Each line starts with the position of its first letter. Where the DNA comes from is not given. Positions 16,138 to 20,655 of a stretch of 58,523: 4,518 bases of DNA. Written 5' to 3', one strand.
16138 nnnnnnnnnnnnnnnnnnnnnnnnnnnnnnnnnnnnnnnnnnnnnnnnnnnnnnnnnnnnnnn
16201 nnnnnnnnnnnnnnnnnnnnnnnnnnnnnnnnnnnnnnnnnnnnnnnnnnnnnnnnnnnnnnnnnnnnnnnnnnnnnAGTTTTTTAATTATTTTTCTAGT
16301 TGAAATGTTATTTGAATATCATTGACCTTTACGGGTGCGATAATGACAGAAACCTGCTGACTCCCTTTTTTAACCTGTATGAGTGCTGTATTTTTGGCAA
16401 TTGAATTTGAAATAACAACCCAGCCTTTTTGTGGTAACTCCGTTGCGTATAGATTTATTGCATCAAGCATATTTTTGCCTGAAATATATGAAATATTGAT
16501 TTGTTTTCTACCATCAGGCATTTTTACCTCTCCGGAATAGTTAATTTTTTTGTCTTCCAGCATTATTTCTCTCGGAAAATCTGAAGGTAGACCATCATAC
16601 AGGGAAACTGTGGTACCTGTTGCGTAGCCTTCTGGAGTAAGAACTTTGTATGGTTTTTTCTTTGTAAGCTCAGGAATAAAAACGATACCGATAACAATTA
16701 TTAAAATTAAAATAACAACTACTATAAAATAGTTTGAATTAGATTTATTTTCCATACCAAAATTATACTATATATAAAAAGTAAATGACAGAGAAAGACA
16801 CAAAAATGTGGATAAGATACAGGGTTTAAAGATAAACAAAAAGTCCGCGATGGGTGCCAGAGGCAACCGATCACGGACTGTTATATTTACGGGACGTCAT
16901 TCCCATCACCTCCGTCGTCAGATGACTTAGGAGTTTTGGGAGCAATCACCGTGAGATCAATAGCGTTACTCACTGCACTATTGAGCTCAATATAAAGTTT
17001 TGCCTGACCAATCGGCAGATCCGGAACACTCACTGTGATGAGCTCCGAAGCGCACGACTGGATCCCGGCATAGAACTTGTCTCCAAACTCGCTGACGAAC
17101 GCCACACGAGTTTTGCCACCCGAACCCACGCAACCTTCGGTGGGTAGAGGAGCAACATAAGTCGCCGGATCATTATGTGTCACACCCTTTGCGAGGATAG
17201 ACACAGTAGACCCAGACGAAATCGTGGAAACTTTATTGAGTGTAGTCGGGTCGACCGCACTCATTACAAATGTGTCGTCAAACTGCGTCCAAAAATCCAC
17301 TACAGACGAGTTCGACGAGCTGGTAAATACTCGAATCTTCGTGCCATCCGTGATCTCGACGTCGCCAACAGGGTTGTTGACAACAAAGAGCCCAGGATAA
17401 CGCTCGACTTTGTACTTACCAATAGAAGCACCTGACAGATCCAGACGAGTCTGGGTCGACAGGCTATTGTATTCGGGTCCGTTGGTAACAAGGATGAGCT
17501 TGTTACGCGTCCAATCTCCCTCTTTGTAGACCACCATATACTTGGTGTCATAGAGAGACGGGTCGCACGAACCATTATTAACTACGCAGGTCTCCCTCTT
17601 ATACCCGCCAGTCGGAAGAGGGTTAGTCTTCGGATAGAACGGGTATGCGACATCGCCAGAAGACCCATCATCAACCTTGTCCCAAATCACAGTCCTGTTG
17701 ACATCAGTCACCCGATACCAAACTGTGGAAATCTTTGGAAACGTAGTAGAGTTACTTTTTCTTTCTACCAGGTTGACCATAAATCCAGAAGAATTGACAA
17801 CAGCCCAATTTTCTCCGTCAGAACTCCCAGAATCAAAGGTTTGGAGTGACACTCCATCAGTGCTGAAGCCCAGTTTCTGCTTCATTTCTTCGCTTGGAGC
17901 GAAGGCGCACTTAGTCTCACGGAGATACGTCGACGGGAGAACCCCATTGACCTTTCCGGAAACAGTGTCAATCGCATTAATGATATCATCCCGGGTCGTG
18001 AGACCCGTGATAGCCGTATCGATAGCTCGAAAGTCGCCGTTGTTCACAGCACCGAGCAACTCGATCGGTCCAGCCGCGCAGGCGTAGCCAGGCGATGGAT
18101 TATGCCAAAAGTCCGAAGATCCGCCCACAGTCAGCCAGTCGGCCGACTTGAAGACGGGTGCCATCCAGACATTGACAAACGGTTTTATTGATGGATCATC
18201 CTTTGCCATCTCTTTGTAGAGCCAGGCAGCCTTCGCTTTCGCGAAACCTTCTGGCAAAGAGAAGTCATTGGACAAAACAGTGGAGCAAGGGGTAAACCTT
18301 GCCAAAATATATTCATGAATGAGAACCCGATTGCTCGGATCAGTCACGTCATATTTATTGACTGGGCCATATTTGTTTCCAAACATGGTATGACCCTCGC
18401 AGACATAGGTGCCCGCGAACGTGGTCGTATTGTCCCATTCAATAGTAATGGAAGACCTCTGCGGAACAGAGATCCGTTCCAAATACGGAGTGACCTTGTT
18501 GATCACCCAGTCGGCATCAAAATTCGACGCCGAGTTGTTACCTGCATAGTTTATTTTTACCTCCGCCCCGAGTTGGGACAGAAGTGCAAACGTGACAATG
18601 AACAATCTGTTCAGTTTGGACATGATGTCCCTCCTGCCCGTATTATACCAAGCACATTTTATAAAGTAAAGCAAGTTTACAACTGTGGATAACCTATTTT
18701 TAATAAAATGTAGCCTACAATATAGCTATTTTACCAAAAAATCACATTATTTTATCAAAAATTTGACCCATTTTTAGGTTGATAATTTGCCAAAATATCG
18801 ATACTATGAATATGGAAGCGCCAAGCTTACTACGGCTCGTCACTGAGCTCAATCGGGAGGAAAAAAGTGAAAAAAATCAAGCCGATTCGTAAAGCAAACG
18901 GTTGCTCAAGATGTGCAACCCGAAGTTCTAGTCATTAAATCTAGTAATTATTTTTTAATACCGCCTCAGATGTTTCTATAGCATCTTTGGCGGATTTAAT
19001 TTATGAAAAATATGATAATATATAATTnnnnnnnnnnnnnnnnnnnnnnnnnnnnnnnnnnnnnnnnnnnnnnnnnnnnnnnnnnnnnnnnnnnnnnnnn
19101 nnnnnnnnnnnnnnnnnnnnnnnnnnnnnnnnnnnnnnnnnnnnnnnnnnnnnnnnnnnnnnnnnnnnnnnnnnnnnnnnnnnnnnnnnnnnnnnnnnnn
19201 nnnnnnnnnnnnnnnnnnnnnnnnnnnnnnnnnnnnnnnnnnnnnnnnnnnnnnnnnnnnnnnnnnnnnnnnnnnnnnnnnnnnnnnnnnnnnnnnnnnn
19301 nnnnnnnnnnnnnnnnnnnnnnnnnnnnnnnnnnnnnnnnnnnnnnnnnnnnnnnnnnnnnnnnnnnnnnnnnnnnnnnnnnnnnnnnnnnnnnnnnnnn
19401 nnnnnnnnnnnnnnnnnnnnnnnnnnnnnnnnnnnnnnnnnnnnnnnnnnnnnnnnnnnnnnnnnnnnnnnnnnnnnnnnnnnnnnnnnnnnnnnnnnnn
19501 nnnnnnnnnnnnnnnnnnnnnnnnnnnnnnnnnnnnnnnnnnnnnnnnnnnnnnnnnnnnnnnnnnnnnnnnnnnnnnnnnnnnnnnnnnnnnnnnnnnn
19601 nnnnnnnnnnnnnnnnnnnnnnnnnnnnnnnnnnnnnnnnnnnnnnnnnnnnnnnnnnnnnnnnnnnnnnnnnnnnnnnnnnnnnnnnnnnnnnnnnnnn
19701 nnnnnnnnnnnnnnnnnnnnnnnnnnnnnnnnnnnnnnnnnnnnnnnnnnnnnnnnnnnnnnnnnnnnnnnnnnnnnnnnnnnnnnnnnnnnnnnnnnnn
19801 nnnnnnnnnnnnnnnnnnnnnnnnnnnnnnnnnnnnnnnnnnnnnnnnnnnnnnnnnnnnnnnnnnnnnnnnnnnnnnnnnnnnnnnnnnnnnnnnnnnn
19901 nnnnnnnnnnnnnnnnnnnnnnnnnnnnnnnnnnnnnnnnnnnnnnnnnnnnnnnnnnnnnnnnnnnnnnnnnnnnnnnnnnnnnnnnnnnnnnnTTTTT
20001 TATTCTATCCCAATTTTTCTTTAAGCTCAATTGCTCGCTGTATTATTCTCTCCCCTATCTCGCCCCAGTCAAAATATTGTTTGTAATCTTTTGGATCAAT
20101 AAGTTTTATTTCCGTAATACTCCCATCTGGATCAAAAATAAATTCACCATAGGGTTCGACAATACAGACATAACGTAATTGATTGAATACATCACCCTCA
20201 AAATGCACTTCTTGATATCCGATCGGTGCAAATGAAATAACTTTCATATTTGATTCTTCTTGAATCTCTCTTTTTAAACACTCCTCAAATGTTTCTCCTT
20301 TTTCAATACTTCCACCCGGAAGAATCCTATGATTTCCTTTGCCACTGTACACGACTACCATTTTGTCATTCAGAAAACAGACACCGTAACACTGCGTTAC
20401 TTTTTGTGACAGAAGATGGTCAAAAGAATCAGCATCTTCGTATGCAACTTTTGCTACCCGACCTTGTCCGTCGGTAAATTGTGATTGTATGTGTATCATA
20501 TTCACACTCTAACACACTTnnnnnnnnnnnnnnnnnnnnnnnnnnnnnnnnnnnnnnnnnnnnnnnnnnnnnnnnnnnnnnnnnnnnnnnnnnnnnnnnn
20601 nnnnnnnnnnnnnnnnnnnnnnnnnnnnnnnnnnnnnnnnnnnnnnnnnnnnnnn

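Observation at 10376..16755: Tandemly duplicated two-gene module: small anchored partner + large adhesin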

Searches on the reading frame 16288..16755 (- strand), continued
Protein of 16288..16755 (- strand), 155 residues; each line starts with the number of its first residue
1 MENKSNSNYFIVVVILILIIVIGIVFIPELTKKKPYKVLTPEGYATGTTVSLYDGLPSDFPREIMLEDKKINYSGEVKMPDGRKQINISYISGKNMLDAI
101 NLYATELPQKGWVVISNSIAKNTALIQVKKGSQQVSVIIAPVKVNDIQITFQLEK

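Call 48: find_encoding_contigs(protein=P0022, flank=9000, max_places=1)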
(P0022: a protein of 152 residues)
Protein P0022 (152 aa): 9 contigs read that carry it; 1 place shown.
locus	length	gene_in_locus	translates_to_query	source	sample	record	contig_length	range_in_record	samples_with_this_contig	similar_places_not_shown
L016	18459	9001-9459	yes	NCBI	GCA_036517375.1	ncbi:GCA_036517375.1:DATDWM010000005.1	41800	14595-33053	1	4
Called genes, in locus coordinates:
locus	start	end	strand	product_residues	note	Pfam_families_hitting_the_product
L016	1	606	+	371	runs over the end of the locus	PF00988:CPSase_sm_chain, PF07722:Peptidase_C26 (weak), PF00117:GATase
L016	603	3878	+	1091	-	PF25596:CPSase_L_D1, PF02222:ATP-grasp, PF02786:CPSase_L_D2, PF02787:CPSase_L_D3, PF25596:CPSase_L_D1, PF02222:ATP-grasp, PF02786:CPSase_L_D2, PF15632:ATPgrasp_Ter, +5 more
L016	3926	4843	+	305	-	PF02729:OTCace_N, PF00185:OTCace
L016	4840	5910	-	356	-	PF05697:Trigger_N, PF05698:Trigger_C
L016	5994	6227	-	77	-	-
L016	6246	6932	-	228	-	-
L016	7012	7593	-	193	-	PF00719:Pyrophosphatase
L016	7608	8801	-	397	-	PF08529:NusA_N, PF00575:S1 (weak), PF13184:KH_NusA_1st, PF26594:KH_NusA_2nd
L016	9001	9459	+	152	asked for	PF27226:AF_1845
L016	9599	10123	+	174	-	-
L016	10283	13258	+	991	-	PF16158:N_BRCA1_IG (faint)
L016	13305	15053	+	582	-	PF05157:MshEN, PF00437:T2SSE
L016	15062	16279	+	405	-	PF28597:T2SSF_N, PF00482:T2SSF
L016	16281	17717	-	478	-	-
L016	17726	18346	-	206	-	-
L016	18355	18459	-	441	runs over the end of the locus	PF17802:SpaA (faint), PF13620:CarboxypepD_reg (weak)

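Call 69: list_cluster_members(proteins=[P0080, P0096, P0085, P0102, P0118, P0056, P0044, P0053, P0076, P0125])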
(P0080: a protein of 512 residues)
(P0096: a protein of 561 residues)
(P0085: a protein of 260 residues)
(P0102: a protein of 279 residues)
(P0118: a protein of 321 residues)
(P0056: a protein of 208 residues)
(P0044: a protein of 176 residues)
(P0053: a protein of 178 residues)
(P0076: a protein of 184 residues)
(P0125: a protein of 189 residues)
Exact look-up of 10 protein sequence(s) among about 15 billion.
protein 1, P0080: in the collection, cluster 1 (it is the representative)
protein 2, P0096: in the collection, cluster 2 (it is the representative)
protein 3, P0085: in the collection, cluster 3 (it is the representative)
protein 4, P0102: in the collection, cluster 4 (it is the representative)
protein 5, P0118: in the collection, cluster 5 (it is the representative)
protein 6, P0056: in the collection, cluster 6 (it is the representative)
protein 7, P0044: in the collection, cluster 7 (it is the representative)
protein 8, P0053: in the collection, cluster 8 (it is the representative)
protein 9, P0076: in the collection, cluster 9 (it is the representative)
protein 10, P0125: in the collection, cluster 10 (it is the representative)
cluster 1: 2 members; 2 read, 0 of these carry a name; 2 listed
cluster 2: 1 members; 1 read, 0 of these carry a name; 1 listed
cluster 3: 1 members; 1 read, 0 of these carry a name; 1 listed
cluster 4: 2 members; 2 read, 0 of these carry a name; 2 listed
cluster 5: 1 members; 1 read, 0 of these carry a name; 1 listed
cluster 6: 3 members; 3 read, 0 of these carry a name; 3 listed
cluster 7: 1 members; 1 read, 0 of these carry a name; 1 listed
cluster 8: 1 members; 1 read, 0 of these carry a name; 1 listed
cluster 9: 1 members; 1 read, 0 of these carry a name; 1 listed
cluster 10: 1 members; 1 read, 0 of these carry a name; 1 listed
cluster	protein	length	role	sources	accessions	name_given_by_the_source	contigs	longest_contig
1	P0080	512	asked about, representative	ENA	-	-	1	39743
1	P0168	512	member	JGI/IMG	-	-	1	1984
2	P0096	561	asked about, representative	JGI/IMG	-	-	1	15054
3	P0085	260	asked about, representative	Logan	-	-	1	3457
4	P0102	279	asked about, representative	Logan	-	-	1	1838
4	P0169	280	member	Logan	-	-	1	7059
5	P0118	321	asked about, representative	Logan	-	-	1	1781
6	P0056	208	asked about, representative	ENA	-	-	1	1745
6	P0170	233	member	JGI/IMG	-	-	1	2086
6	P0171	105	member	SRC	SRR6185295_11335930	-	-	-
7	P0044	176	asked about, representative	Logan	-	-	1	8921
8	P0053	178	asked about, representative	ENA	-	-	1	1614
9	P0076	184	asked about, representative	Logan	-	-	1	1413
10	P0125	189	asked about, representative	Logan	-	-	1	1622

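Call 72: find_encoding_contigs(protein=P0044, flank=9000, max_places=1)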
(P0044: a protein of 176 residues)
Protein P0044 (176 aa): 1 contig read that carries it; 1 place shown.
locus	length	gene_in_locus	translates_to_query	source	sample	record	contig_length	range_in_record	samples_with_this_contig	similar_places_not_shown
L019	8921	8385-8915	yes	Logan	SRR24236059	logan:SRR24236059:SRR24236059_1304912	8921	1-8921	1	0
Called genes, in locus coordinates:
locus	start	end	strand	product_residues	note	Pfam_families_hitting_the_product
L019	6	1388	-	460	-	PF01406:tRNA-synt_1e, PF00133:tRNA-synt_1 (faint), PF09334:tRNA-synt_1g (faint)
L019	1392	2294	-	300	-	PF01544:CorA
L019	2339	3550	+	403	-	PF00595:PDZ (weak), PF13180:PDZ_2 (weak), PF17820:PDZ_6, PF03572:Peptidase_S41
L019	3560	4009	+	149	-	PF01281:Ribosomal_L9_N, PF03948:Ribosomal_L9_C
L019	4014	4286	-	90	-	PF01016:Ribosomal_L27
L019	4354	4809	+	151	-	-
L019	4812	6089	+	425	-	PF02687:FtsX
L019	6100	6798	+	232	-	PF00005:ABC_tran, PF02463:SMC_N (weak), PF13304:AAA_21 (faint), PF19915:bpX0 (weak)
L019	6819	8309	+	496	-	PF25917:BSH_RND (faint), PF25973:BSH_CzcB (weak), PF25954:Beta-barrel_RND_2 (weak), PF25990:Beta-barrel_YknX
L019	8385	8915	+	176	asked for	PF27226:AF_1845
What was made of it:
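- Tried and rejected: The last context look-up (P0044) ended at a contig edge and was uninformative (call 72).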

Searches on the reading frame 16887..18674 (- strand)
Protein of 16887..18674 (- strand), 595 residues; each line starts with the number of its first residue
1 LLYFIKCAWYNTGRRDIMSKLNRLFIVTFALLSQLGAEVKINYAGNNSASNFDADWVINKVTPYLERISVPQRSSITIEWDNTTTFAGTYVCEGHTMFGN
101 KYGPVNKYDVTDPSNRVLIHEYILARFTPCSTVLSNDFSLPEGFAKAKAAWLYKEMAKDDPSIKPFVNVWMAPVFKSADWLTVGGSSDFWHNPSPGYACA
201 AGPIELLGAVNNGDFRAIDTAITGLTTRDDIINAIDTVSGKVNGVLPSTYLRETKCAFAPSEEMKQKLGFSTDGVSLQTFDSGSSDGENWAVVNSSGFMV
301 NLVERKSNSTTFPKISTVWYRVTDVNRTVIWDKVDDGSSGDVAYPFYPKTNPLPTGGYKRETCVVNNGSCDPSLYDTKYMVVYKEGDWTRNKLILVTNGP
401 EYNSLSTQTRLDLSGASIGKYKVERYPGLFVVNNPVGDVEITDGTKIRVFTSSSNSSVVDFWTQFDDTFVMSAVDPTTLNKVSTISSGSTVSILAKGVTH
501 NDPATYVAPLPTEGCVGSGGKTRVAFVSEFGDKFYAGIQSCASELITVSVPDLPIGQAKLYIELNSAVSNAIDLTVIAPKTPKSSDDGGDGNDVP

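Call 3: search_protein_families(library=pfam, proteins=[window:16887-18674:-], max_evalue=0.1)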
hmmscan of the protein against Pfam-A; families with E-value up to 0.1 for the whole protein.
window:16887-18674:- (595 aa): 1 family
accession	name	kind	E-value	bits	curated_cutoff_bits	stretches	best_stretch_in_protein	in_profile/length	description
PF19410.4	DUF5980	-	0.0046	17.8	27.1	0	378-446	12-83/97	Family of unknown function (DUF5980)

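Call 9: search_protein_families(library=ncbifam, proteins=[window:16887-18674:-], max_evalue=1)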
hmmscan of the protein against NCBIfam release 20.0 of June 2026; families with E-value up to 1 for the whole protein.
window:16887-18674:- (595 aa): 0 families

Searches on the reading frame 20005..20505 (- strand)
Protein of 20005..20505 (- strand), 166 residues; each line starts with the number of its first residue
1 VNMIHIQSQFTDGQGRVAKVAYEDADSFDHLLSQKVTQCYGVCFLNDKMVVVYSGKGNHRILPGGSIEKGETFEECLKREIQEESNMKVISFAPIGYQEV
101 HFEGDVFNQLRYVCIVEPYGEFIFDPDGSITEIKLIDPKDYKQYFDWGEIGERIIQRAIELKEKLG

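Call 50: search_protein_families(library=pfam, proteins=[window:20005-20505:-], max_evalue=0.001)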
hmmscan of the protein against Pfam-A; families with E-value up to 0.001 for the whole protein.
window:20005-20505:- (166 aa): 1 family
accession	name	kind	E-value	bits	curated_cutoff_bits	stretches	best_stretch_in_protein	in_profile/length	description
PF00293.34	NUDIX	-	1.2e-10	41.9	21.1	1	41-149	7-125/134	NUDIX domain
